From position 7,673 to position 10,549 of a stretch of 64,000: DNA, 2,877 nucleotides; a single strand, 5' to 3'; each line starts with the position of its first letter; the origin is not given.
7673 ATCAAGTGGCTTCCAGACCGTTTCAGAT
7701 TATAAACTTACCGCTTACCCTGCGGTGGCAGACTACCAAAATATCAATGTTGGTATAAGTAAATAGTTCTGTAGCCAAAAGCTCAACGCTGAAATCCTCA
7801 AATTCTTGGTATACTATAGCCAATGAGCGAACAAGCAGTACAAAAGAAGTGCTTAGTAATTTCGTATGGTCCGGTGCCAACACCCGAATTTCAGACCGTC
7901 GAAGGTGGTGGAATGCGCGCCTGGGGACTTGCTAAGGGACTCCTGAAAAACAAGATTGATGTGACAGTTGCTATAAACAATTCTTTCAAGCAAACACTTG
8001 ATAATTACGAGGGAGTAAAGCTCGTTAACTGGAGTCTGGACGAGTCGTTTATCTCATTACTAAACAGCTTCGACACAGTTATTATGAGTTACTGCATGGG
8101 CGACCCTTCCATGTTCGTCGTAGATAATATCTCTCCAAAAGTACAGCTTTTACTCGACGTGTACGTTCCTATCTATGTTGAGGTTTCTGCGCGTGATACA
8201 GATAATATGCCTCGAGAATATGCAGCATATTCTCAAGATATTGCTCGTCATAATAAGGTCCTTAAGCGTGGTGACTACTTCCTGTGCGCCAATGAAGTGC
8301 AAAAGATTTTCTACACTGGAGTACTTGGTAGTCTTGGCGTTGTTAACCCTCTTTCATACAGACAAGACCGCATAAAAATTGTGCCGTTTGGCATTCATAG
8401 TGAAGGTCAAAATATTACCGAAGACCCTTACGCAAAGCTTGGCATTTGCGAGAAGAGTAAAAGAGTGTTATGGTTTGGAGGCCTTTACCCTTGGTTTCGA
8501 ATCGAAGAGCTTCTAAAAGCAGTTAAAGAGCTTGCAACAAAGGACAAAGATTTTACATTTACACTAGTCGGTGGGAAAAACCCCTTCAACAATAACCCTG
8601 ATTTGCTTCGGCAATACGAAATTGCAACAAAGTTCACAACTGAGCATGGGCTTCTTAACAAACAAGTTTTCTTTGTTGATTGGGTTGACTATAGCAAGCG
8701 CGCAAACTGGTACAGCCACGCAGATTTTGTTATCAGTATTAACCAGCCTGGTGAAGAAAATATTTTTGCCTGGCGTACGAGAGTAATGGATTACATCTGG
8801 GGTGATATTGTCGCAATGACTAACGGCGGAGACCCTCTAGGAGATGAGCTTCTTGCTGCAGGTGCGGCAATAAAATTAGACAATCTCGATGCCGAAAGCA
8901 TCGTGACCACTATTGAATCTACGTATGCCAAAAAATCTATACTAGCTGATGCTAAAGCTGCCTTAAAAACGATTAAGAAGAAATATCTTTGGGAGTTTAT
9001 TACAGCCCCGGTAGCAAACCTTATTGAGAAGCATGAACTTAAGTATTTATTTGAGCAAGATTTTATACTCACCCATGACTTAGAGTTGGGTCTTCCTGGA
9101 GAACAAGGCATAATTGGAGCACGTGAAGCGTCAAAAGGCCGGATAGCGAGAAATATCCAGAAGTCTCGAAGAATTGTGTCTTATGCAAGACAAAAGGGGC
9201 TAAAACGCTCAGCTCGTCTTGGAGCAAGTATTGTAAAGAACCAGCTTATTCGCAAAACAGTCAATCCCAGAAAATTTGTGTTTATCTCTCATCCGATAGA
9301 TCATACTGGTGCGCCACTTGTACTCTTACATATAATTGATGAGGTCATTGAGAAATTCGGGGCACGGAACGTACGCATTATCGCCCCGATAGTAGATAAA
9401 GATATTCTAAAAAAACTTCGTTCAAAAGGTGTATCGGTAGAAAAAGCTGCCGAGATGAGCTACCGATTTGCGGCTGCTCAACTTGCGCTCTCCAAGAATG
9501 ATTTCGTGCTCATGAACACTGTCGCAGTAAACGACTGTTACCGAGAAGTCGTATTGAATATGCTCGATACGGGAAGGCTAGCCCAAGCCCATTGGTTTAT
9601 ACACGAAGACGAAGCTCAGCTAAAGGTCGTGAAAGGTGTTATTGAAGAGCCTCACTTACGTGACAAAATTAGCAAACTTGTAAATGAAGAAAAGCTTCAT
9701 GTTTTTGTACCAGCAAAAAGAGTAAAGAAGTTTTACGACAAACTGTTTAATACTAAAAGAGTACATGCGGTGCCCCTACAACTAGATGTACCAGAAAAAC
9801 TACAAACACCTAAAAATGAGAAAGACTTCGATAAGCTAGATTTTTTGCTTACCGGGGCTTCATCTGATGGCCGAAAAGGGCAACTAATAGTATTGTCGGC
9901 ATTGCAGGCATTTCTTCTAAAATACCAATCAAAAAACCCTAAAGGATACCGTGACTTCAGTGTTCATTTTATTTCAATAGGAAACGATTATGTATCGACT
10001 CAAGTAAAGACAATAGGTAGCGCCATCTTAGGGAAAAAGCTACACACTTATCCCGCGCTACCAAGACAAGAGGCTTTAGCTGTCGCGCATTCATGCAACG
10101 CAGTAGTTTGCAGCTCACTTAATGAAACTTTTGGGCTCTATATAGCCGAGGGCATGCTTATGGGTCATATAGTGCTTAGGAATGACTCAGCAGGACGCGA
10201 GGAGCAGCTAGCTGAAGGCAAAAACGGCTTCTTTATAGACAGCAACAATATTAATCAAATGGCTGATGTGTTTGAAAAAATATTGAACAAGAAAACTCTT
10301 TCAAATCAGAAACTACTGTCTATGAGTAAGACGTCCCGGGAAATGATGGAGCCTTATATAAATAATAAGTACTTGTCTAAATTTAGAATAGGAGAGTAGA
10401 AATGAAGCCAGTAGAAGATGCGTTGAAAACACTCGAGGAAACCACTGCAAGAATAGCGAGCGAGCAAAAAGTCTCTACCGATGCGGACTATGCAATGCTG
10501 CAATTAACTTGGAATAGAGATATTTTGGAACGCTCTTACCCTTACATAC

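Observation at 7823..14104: ABC-transporter-dependent glycan pathway resembling the E. coli O8/O9a paradigm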

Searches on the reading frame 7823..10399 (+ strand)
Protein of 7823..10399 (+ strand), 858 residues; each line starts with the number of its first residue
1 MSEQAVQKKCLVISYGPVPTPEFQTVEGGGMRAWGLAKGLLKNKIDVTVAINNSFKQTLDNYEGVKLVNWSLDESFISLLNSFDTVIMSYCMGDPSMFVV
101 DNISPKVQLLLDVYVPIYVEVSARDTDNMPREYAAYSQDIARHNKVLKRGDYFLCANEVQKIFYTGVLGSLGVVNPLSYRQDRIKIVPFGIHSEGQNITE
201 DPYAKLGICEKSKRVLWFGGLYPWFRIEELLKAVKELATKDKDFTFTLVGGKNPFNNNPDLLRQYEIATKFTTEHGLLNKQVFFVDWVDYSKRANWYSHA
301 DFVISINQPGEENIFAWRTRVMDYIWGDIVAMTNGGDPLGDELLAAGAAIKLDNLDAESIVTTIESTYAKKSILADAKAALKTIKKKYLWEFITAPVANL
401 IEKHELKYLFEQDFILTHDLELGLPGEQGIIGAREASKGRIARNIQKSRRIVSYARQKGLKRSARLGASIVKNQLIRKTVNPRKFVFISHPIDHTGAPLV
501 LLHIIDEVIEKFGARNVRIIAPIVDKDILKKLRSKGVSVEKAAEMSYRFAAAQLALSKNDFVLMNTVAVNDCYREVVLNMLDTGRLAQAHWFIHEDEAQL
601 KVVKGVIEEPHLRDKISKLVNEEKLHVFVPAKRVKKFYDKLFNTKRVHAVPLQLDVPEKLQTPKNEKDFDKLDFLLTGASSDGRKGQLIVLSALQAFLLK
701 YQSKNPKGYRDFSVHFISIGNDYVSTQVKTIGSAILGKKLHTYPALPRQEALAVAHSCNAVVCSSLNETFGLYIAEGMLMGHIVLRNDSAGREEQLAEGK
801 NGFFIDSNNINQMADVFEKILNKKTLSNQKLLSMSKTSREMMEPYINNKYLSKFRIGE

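Call 3: search_protein_families(library=pfam, proteins=[window:7823-10399:+], max_evalue=0.01)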
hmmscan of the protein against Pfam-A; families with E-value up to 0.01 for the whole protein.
window:7823-10399:+ (858 aa): 3 families
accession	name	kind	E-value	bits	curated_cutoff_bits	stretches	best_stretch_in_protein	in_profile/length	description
PF00534.26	Glycos_transf_1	-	5.6e-19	68.7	26.4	1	710-829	44-160/172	Glycosyl transferases group 1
PF13692.12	Glyco_trans_1_4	-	1e-15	58.7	27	2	677-822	7-141/142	Glycosyl transferases group 1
PF16994.11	Glyco_trans_4_5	-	1.3e-08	35.3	26.6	1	483-599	3-111/172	Glycosyl-transferase family 4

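Call 5: search_protein_families(library=ncbifam, proteins=[window:7823-10399:+], max_evalue=0.01)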
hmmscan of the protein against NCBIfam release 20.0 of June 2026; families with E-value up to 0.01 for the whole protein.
window:7823-10399:+ (858 aa): 16 families
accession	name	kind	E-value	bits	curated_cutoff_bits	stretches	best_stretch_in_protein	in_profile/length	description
NF012028.0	PRK15484.1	subfamily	9.9e-12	44.6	618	1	182-401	161-375/380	lipopolysaccharide N-acetylglucosaminyltransferase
TIGR03449.1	mycothiol_MshA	equivalog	1.7e-09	37.1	462.5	1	741-828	287-374/406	D-inositol-3-phosphate glycosyltransferase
NF047880.1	glyco_SdgA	exception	1.7e-09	36.8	800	1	758-854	390-483/488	serine-aspartate repeat adhesin O-glycosyltransferase SdgA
NF038295.1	EPS_HpsP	equivalog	8.8e-08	31.5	550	1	186-303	180-291/388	hormogonium polysaccharide biosynthesis glycosyltransferase HpsP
NF041876.1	EPS_EpsE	equivalog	2.3e-07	30.4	400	1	730-841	268-375/389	exopolysaccharide biosynthesis GT4 family glycosyltransferase EpsE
TIGR03999.1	thiol_BshA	equivalog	6.4e-07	28.6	273.7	1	760-849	275-361/375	N-acetyl-alpha-D-glucosaminyl L-malate synthase BshA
TIGR04063.1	stp3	hypoth_equivalog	3.9e-06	26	442.05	0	181-301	179-291/397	TIGR04063 family PEP-CTERM/XrtA system glycosyltransferase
NF053787.1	GlcN_PG_synth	equivalog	3.5e-05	22.8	480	1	753-825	257-328/361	N-acetylglucosaminyl phosphatidylglycerol synthase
TIGR02149.1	glgA_Coryne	subfamily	5.5e-05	22.5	302.4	1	745-826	271-358/391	glycogen synthase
TIGR02470.1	sucr_synth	equivalog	5.8e-05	21.4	810.4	1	759-840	645-726/784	sucrose synthase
TIGR02472.1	sucr_P_syn_N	equivalog_domain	0.00015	20.7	576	1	745-824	329-407/439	sucrose-phosphate synthase, putative, glycosyltransferase domain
TIGR04047.1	MSMEG_0565_glyc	hypoth_equivalog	0.00037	19.7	259.85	1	740-826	259-344/373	MSMEG_0565 family glycosyltransferase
NF046085.1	XrtY_assoc_Gly1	equivalog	0.0009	18.2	400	1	624-852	161-379/387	XrtY-associated glycosyltransferase XYAG1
NF007396.0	PRK09922.1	equivalog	0.0014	17.6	385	1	756-835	258-338/361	lipopolysaccharide 1,6-galactosyltransferase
NF041139.1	TreT_Thcocales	equivalog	0.0018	17.2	775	1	740-827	296-381/412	trehalose synthase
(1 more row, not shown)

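Call 40: find_homologous_proteins(query=window:7823-10399:+, max_evalue=0.001)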
Query window:7823-10399:+ (858 aa): 601 proteins with E <= 0.001 among 8000 candidates; the best 120 are listed.
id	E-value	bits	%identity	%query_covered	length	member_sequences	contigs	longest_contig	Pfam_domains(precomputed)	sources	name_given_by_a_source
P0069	0.0e+0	1946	100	100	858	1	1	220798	PF00534.27,PF16994.12,PF13692.13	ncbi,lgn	-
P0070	0.0e+0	1711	86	100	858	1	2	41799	PF00534.27,PF16994.12,PF13692.13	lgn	-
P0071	0.0e+0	1525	78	99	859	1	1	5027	PF00534.27,PF16994.12,PF13692.13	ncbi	-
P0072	0.0e+0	1501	75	99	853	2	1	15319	PF00534.27,PF16994.12,PF13692.13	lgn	-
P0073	0.0e+0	1434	71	100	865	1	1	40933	PF00534.27,PF16994.12,PF13692.13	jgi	jgi:glycosyltransferase involved in cell wall biosynthesis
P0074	0.0e+0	1408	71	99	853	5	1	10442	PF00534.27,PF16994.12,PF13692.13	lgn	-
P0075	0.0e+0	1191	61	100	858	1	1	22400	PF00534.27,PF16994.12,PF13692.13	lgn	-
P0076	0.0e+0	1148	59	99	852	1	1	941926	PF00534.27,PF16994.12,PF13692.13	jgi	jgi:glycosyltransferase involved in cell wall biosynthesis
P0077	0.0e+0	1119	58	98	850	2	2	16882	PF00534.27,PF16994.12,PF13692.13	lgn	-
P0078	0.0e+0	1108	59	96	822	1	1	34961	PF00534.27,PF13692.13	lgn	-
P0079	0.0e+0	1106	59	96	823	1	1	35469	PF00534.27,PF16994.12,PF13692.13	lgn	-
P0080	0.0e+0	1100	59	96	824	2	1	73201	PF00534.27,PF13692.13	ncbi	-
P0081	0.0e+0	1099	56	98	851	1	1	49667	PF00534.27,PF13692.13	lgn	-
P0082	0.0e+0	1097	58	96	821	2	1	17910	PF00534.27,PF16994.12,PF13692.13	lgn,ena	-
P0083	0.0e+0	1066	56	99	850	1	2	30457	PF00534.27,PF16994.12,PF13692.13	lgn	-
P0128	2.3e-285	967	50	98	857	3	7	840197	PF00534.27,PF16994.12,PF13692.13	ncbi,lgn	-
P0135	1.7e-283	961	49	99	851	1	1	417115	PF00534.27,PF13692.13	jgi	jgi:glycosyltransferase involved in cell wall biosynthesis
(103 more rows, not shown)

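Call 41: find_encoding_contigs(protein=P0069, flank=3000, max_places=2)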
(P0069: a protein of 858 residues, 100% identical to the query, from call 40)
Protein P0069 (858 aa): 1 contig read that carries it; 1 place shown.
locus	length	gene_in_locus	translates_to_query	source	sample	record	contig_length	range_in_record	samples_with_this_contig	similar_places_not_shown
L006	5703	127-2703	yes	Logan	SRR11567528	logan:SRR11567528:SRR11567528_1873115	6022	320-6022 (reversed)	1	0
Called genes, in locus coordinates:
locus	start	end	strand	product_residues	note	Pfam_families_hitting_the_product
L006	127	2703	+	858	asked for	PF16994:Glyco_trans_4_5, PF00534:Glycos_transf_1, PF13692:Glyco_trans_1_4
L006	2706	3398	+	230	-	PF13489:Methyltransf_23 (weak)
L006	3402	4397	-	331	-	PF08241:Methyltransf_11, PF13649:Methyltransf_25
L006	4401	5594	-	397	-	PF00005:ABC_tran, PF13304:AAA_21 (weak), PF14524:Wzt_C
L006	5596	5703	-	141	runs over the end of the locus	?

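Call 42: find_encoding_contigs(protein=P0128, flank=10000, max_places=1)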
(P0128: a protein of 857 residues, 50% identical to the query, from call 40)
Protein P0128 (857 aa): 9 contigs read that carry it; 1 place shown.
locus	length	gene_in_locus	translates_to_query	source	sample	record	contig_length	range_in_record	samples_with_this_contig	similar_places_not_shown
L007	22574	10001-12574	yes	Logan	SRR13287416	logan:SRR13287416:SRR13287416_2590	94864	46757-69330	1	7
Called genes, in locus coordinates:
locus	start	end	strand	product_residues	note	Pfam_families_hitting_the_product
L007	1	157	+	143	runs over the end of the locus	PF04138:GtrA_DPMS_TM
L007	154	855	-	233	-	PF00535:Glycos_transf_2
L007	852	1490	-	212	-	PF13489:Methyltransf_23, PF01209:Ubie_methyltran (weak), PF13847:Methyltransf_31 (weak), PF08241:Methyltransf_11, PF08242:Methyltransf_12 (weak), PF13649:Methyltransf_25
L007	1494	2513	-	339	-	PF01370:Epimerase, PF07993:NAD_binding_4 (faint), PF13460:NAD_binding_10, PF16363:GDP_Man_Dehyd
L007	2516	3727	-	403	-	PF03721:UDPG_MGDP_dh_N, PF03446:NAD_binding_2 (weak), PF00984:UDPG_MGDP_dh, PF03720:UDPG_MGDP_dh_C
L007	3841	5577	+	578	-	-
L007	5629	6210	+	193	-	-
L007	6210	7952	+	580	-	PF13517:FG-GAP_3 (faint), PF16743:PliI (faint)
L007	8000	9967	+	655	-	-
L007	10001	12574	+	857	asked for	PF16994:Glyco_trans_4_5 (faint), PF00534:Glycos_transf_1, PF13692:Glyco_trans_1_4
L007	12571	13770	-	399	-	PF00005:ABC_tran, PF13304:AAA_21 (faint), PF14524:Wzt_C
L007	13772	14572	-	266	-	PF01061:ABC2_membrane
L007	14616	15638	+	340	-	PF00535:Glycos_transf_2, PF13641:Glyco_tranf_2_3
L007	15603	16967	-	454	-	PF04932:Wzy_C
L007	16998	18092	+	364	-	PF13439:Glyco_transf_4, PF20706:GT4-conflict, PF00534:Glycos_transf_1, PF13692:Glyco_trans_1_4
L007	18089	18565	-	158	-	PF13083:KH_KhpA-B (weak), PF01424:R3H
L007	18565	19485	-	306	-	PF02096:60KD_IMP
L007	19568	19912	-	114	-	PF00825:Ribonuclease_P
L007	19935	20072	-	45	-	PF00468:Ribosomal_L34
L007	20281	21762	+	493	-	PF11638:DnaA_N, PF00308:Bac_DnaA, PF01695:IstB_IS21 (weak), PF00004:AAA (weak), PF08299:Bac_DnaA_C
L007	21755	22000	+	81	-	-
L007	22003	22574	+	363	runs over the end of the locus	PF00712:DNA_pol3_beta, PF02767:DNA_pol3_beta_2, PF02768:DNA_pol3_beta_3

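Call 43: find_encoding_contigs(protein=P0135, flank=10000, max_places=1)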
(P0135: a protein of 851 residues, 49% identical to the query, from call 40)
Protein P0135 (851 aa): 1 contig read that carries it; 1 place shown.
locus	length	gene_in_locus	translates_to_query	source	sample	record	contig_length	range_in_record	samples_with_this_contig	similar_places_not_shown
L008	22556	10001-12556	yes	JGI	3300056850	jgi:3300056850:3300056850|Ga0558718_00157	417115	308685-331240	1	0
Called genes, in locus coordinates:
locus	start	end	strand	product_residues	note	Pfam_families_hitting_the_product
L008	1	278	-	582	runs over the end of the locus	PF13620:CarboxypepD_reg (faint)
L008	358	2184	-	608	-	PF13522:GATase_6, PF13537:GATase_7, PF01380:SIS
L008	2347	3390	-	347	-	PF00483:NTP_transferase, PF12804:NTP_transf_3 (weak), PF22640:ManC_GMP_beta-helix (weak)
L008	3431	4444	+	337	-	PF01073:3Beta_HSD, PF01370:Epimerase, PF02719:Polysacc_synt_2, PF04321:RmlD_sub_bind, PF07993:NAD_binding_4, PF16363:GDP_Man_Dehyd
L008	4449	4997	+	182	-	PF00293:NUDIX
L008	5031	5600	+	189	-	PF00908:dTDP_sugar_isom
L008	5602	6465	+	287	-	PF01370:Epimerase, PF04321:RmlD_sub_bind, PF16363:GDP_Man_Dehyd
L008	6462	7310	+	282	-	PF00483:NTP_transferase, PF12804:NTP_transf_3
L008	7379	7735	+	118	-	-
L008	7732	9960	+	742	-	PF00652:Ricin_B_lectin, PF14200:RicinB_lectin_2, PF00652:Ricin_B_lectin (weak), PF14200:RicinB_lectin_2 (weak), PF00652:Ricin_B_lectin (weak), PF14200:RicinB_lectin_2, PF00652:Ricin_B_lectin, PF14200:RicinB_lectin_2, +1 more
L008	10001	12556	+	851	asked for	PF00534:Glycos_transf_1, PF13692:Glyco_trans_1_4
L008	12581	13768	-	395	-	-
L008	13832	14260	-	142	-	PF01467:CTP_transf_like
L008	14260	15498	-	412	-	PF04464:Glyphos_transf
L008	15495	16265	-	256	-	-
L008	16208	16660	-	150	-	PF00005:ABC_tran, PF13304:AAA_21 (weak)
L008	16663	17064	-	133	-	-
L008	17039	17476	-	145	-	PF01061:ABC2_membrane (weak)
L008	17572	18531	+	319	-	PF00535:Glycos_transf_2, PF13641:Glyco_tranf_2_3 (faint), PF13632:Glyco_trans_2_3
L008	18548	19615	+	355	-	PF08442:ATP-grasp_2, PF24948:Citrate_synth_N, PF00549:Ligase_CoA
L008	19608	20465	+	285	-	PF02629:CoA_binding, PF00549:Ligase_CoA, PF13607:Succ_CoA_lig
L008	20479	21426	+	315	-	PF00535:Glycos_transf_2, PF10111:Glyco_tranf_2_2, PF13641:Glyco_tranf_2_3 (weak)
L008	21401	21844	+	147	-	PF04138:GtrA_DPMS_TM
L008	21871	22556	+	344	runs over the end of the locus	PF01380:SIS (weak), PF10432:bact-PGI_C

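Call 54: find_related_loci(query=A2, collection=genome_contigs, flank=10000)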
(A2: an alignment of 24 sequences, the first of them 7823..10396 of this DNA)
Query A2 (858 aa) in genome_contigs; peptide patterns used: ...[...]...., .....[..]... (x = any residue, [..] = any of these).
87 stretches matched a pattern; 73 encode a relative of the query (tblastn E <= 1e-3); 71 distinct loci.
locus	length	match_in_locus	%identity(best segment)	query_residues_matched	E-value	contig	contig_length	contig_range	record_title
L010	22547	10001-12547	59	1-854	0e+0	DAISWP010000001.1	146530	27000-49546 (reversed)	MAG TPA_asm: Candidatus Saccharibacteria bacterium isolate CTOTU2456 NODE_48_length_146530_cov_5.268189, whole genome sh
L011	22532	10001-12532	59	7-854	0e+0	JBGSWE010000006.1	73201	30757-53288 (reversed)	MAG: Candidatus Saccharimonadales bacterium isolate JTS-AC474 k141_2807468, whole genome shotgun sequence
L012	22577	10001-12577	53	1-856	0e+0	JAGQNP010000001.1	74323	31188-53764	MAG: Candidatus Saccharibacteria bacterium isolate HKST-UBA71 NODE_1_length_74323_cov_3.392587, whole genome shotgun seq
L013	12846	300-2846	52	1-851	0e+0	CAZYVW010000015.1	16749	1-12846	MAG TPA_asm: uncultured Candidatus Saccharibacteria bacterium isolate SRP200132_co1_592 genome assembly, contig: NODE_59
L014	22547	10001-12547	52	1-851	0e+0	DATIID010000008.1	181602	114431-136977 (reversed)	MAG TPA_asm: Candidatus Saccharimonadales bacterium isolate SMAG_U15655 k141_157806, whole genome shotgun sequence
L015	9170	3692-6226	52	8-854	0e+0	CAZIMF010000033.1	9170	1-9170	MAG TPA_asm: uncultured Candidatus Saccharibacteria bacterium isolate SRP200132_co1_3 genome assembly, contig: NODE_1362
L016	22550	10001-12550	52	8-853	0e+0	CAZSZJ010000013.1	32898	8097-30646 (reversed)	MAG TPA_asm: uncultured Candidatus Saccharibacteria bacterium isolate SRP200132_co1_502 genome assembly, contig: NODE_22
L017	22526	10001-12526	50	8-851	0e+0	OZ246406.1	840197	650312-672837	MAG: uncultured Candidatus Saccharibacteria bacterium isolate SRP298887_co1_104 genome assembly, chromosome: 1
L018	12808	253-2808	50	7-857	0e+0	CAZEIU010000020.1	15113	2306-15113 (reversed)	MAG TPA_asm: uncultured Candidatus Saccharibacteria bacterium isolate binchicken_co118_318 genome assembly, contig: NODE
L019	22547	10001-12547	50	1-853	0e+0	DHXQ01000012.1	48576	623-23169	MAG TPA_asm: Candidatus Saccharibacteria bacterium UBA5152 UBA5152_contig_211, whole genome shotgun sequence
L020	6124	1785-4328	49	6-853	0e+0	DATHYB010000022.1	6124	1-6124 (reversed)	MAG TPA_asm: Candidatus Limnocylindrales bacterium isolate SMAG_U16200 k141_11611, whole genome shotgun sequence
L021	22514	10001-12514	48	6-850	0e+0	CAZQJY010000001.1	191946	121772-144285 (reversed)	MAG TPA_asm: uncultured Candidatus Saccharibacteria bacterium isolate SRP344714_co1_231 genome assembly, contig: NODE_15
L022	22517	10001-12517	46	10-853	0e+0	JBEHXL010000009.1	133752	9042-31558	MAG: Actinomycetota bacterium isolate ES1.bin.66 NODE_137_length_133752_cov_17.890373, whole genome shotgun sequence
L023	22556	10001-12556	49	10-856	0e+0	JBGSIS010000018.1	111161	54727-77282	MAG: Candidatus Saccharimonadales bacterium isolate JTS-AC137 k141_3211494, whole genome shotgun sequence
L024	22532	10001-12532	47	7-853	0e+0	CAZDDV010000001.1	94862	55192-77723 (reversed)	MAG TPA_asm: uncultured Candidatus Saccharibacteria bacterium isolate SRP128246_co1_521 genome assembly, contig: NODE_13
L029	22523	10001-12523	44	8-854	0e+0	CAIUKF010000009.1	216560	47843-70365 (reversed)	uncultured bacterium isolate MJ110802A_bin-329 genome assembly, contig: bin-329:09/18, whole genome shotgun sequence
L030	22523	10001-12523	50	8-852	0e+0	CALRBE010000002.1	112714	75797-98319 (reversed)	MAG: uncultured Candidatus Saccharimonas sp. isolate MsH-30jul19-11 genome assembly, contig: MsH-30jul19-C224, whole gen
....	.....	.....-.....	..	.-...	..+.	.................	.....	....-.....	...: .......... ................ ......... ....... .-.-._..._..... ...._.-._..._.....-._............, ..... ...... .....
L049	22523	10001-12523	36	6-851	3e-162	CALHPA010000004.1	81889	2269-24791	MAG TPA_asm: uncultured bacterium isolate ERR589661_bin.16_CONCOCT_v1.1_MAG genome assembly, contig: ERZ773081.59, whole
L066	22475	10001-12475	37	8-850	5e-176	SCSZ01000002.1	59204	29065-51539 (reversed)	MAG: Patescibacteria group bacterium isolate FW300_bin.23 FW300_bin.23-10702, whole genome shotgun sequence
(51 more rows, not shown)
